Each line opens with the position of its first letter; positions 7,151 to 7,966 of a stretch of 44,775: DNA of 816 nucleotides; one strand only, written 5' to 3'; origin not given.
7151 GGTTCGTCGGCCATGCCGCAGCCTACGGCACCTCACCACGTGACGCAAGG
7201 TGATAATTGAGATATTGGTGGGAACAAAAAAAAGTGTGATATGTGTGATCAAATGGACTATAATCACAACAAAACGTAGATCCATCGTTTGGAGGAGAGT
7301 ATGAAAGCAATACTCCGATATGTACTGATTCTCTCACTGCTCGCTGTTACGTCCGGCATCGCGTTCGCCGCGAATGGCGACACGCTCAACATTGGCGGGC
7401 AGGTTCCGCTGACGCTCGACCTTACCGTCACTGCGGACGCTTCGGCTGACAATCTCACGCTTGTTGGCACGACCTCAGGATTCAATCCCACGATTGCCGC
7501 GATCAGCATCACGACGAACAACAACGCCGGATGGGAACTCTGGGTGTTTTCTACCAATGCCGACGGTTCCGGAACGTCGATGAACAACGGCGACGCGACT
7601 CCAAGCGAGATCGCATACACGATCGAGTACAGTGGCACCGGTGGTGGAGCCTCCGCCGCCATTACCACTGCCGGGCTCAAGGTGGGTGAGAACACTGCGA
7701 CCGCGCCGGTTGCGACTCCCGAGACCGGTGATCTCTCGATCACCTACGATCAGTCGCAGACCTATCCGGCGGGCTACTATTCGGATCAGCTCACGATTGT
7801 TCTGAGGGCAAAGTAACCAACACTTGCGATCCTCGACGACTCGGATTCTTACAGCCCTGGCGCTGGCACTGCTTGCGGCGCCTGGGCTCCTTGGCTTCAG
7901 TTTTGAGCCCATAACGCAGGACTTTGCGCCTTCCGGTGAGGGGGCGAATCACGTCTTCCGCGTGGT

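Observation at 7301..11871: Four-gene archaic chaperone-usher-like fibre/coat assembly cluster (subunit, PapD-like chaperone, usher, two-domain subunit)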

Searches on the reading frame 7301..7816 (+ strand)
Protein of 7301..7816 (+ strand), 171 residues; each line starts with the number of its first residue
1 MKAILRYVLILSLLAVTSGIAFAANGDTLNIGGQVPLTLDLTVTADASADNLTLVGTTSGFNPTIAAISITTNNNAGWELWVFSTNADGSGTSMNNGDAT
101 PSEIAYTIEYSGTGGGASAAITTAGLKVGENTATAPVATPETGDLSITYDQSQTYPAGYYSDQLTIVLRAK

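Call 3: search_protein_families(library=pfam, proteins=[window:7301-7816:+], max_evalue=1)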
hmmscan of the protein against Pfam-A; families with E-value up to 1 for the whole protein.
window:7301-7816:+ (171 aa): 1 family
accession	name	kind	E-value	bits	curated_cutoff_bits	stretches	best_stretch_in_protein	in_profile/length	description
PF05984.18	Cytomega_UL20A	-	0.63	10.9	27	1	6-25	3-22/107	Cytomegalovirus UL20A protein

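Call 4: search_protein_families(library=ncbifam, proteins=[window:7301-7816:+], max_evalue=1)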
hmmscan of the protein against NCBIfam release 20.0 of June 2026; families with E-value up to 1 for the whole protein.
window:7301-7816:+ (171 aa): 1 family
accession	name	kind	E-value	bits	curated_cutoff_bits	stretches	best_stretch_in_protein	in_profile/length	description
NF040942.2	hypo_ExtJ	equivalog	0.13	12.6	52.5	1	1-36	1-31/77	selenite/tellurite reduction operon protein ExtJ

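Call 8: search_solved_structures(query=window:7301-7816:+, max_evalue=10, show_alignments=1)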
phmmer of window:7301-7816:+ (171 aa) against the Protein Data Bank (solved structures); distinct sequences matched with E-value up to 10: 0.

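Call 30: list_cluster_members(proteins=[window:7301-7813:+, window:7824-8570:+, window:8576-10921:+, window:10921-11868:+, window:11969-13102:-])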
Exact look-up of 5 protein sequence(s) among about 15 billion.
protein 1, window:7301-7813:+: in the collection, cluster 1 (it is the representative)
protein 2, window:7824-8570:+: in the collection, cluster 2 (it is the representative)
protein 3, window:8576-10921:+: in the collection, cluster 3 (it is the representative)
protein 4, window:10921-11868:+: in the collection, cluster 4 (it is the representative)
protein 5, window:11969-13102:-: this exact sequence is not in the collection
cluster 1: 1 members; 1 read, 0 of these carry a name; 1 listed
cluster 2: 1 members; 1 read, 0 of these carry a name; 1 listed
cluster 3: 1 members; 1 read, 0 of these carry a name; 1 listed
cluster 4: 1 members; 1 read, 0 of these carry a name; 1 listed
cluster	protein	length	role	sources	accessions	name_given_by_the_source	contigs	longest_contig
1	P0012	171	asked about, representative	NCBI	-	-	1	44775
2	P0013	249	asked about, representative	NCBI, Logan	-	-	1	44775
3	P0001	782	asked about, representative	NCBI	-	-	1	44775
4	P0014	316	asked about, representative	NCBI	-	-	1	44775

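Call 41: find_homologous_proteins(query=window:7301-7813:+, max_evalue=0.001)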
Query window:7301-7813:+ (171 aa): 68 proteins with E <= 0.001 among 758 candidates.
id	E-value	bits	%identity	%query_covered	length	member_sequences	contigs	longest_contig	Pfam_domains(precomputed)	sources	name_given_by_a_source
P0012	1.7e-100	351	100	100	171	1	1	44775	-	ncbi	-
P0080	3.8e-53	198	63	100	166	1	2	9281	-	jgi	jgi:hypothetical protein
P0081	4.1e-52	194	65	89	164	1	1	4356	-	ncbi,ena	-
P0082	2.3e-50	189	65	86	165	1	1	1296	-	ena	-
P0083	2.6e-49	185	61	96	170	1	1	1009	-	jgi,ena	-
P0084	1.2e-46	176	59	100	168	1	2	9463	-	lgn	-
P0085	4.5e-46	175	58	100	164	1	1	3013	-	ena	-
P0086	6.6e-46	174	61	89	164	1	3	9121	-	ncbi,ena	-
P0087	1.5e-45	173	58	98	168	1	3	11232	-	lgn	-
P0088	1.7e-45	173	61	96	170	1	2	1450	-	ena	-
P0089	2.6e-45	172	59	100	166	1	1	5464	-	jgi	jgi:hypothetical protein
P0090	4.1e-45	172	58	100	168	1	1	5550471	-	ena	-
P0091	7.6e-45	171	55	100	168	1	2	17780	-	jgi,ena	-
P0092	1.3e-44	170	57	100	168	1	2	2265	-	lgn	-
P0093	1.8e-44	169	58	100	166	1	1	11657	-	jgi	jgi:hypothetical protein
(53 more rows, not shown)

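Call 57: search_protein_representatives(alignment_id=A5)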
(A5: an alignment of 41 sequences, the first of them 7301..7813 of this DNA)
Query: 41 sequences, 166 profile positions. Proteins with E-value up to 0.001 (for the whole library): 648; up to 1e-10: 59; up to 1e-30: 15. The best 150 are listed.
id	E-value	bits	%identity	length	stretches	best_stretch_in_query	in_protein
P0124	6.7e-65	234.0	-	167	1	3-166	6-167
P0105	4.5e-64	231.3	-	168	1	1-166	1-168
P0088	4.5e-61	221.5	-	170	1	6-166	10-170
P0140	1.2e-56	207.2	-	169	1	5-166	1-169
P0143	5.1e-55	201.9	-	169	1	3-166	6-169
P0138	1.6e-54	200.2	-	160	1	5-166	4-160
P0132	3.8e-54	199.0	-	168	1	1-166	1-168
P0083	1.2e-52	194.2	-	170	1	2-166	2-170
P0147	3.7e-51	189.3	-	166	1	3-166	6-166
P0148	3.4e-41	156.9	-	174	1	2-166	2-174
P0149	4.8e-41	156.4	-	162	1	2-166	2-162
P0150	3.3e-39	150.4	-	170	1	6-166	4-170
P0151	1.8e-38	148.1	-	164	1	3-165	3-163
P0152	2.3e-37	144.4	-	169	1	6-166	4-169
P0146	1.0e-34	135.8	-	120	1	47-166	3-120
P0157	1.2e-15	73.8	-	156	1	5-165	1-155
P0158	4.6e-15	71.9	-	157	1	5-165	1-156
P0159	1.5e-14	70.2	-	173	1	6-166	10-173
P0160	2.0e-14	69.8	-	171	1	6-165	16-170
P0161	3.0e-14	69.2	-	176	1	7-165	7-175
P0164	5.1e-13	65.2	-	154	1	11-165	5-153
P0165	1.1e-12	64.2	-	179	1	7-166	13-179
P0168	2.2e-12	63.2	-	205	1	3-163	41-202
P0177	1.1e-11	60.9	-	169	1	2-166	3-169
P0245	2.3e-09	53.3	-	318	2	37-165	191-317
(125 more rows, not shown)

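Call 59: search_protein_families(library=pfam, alignment_id=A6, max_evalue=0.01)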
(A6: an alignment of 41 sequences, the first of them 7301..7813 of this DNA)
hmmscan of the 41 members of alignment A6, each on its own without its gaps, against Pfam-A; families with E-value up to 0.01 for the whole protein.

A. member 1, window:7301-7813:+ (171 aa): 0 families

B. families by the number of members that match (of 41 scanned): 5 families
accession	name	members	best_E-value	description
PF05229.21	SCPU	3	0.0025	Spore Coat Protein U domain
PF11098.13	Chlorosome_CsmC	1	0.0022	Chlorosome envelope protein C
PF03168.19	LEA_2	1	0.0027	Late embryogenesis abundant protein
PF10836.13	DUF2574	1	0.0032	Protein of unknown function (DUF2574)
PF16786.11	RecA_dep_nuc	1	0.0047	Recombination enhancement, RecA-dependent nuclease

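Call 60: list_cluster_members(proteins=[P0157, P0158, P0159, P0160, P0161, P0164, P0165, P0168, P0177, P0245])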
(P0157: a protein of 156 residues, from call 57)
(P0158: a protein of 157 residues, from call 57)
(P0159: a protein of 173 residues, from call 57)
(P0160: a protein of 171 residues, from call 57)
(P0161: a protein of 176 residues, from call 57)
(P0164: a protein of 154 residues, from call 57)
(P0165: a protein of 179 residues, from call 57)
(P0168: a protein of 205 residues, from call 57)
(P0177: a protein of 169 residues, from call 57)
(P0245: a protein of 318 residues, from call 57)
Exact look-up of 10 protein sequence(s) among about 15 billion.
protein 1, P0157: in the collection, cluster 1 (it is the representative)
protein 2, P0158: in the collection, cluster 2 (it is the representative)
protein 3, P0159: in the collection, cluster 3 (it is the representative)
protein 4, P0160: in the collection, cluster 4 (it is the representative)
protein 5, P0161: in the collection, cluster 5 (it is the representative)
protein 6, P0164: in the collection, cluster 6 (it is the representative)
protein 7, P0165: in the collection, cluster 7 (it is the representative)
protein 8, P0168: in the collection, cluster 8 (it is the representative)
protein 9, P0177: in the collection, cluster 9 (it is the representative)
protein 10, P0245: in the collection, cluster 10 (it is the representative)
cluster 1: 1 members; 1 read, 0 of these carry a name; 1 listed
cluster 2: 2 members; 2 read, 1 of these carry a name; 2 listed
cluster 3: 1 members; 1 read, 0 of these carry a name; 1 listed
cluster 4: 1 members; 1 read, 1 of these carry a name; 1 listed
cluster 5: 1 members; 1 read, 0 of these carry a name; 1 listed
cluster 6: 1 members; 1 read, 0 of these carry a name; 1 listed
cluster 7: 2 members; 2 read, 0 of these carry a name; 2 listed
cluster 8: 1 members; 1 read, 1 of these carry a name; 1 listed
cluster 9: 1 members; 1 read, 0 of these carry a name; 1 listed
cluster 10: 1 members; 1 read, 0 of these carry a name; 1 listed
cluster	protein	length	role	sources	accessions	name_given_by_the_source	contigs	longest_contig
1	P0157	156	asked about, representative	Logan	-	-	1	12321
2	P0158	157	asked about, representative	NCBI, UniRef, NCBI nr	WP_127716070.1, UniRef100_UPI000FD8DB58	fimbrial protein [Halobacteriovorax sp. HLS] | fimbrial protein n=1 Tax=Halobacteriovorax sp. HLS TaxID=2234000 RepID=UPI000FD8DB58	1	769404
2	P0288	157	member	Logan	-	-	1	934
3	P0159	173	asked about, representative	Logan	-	-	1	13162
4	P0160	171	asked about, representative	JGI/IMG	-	spore coat protein U-like protein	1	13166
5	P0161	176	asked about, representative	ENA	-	-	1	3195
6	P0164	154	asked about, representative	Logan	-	-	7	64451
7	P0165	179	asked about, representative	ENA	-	-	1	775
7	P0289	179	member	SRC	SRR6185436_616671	-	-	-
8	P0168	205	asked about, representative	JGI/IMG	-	hypothetical protein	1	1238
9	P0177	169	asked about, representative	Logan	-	-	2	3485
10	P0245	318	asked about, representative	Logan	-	-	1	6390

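Call 61: search_protein_families(library=ncbifam, alignment_id=A6, max_evalue=0.01)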
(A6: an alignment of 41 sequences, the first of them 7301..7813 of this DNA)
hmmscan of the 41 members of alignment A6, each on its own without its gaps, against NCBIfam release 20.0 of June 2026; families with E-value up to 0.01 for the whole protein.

A. member 1, window:7301-7813:+ (171 aa): 0 families

B. families by the number of members that match (of 41 scanned): 7 families
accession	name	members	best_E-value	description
NF040942.2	hypo_ExtJ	1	0.00044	selenite/tellurite reduction operon protein ExtJ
TIGR01998.1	PTS-II-BC-nag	1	0.002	N-acetylglucosamine-specific PTS transporter subunit IIBC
NF058595.1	invert_tail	1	0.0024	lipo-invert putative C-terminal anchoring domain-containing protein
NF007407.0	PRK09940.1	1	0.005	transcriptional regulator YdeO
NF058581.1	CPR_Pam_pilin_C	1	0.0055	Pam pilus system pilin subunit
TIGR02632.1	RhaD_aldol-ADH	1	0.0055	bifunctional rhamnulose-1-phosphate aldolase/short-chain dehydrogenase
NF011776.0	PRK15239.1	1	0.007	putative fimbrial protein StaA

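Call 62: search_solved_structures(query=A6, max_evalue=10, show_alignments=2)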
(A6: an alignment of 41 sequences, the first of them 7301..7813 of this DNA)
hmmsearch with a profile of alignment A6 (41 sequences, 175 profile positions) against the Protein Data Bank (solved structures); distinct sequences matched with E-value up to 10: 1.
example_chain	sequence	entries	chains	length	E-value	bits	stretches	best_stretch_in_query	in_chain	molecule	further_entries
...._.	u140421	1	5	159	0.033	17.1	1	99-173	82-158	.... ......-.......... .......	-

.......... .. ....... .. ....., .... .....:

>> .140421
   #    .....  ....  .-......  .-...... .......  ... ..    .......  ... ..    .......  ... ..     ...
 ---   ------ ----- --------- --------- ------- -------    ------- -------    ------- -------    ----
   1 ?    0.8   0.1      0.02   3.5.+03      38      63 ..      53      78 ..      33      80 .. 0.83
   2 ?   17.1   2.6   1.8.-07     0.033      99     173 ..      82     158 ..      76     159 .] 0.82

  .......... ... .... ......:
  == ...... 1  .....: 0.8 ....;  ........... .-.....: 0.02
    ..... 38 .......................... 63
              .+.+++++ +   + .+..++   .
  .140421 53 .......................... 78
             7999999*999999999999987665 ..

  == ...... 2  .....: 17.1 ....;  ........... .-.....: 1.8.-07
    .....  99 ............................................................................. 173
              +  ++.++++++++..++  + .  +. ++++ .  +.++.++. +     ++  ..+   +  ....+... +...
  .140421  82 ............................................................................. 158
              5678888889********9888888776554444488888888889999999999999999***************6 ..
